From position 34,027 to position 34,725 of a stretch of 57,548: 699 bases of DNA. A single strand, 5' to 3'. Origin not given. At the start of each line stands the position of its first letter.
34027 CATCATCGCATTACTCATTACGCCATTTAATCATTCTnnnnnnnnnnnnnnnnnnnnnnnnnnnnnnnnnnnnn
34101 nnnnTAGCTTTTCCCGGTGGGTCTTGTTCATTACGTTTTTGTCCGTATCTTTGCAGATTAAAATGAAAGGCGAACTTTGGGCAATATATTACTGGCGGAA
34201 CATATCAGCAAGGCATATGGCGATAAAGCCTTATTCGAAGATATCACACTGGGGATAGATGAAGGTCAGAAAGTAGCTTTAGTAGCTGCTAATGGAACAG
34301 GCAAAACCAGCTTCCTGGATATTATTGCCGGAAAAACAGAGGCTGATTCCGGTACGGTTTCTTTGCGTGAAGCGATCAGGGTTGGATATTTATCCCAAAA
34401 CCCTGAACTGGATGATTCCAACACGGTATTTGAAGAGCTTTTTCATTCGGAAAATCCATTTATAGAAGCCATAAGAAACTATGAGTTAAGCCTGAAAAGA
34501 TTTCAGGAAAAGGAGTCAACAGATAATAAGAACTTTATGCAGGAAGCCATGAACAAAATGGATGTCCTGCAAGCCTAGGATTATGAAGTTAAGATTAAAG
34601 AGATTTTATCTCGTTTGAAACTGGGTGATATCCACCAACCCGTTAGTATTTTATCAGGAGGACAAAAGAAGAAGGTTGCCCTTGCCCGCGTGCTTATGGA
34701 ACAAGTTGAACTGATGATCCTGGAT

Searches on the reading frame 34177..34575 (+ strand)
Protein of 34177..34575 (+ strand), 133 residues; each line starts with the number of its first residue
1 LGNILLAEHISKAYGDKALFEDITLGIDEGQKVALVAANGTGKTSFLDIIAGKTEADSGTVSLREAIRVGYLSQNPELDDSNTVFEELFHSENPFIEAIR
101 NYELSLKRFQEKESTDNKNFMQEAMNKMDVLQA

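Call 46: find_encoding_contigs(protein=window:34177-34575:+, flank=1500, max_places=6)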
Protein window:34177-34575:+ (133 aa): 1 contig read that carries it; 1 place shown.
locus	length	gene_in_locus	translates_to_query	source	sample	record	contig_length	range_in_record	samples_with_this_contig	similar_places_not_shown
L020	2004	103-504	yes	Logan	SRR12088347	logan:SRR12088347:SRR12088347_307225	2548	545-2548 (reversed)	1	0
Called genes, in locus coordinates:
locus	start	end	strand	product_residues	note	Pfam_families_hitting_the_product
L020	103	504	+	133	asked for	PF00005:ABC_tran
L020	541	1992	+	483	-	PF00005:ABC_tran, PF02463:SMC_N (faint), PF13304:AAA_21 (faint), PF12848:ABC_tran_Xtn, PF00005:ABC_tran, PF16326:ABC_tran_CTD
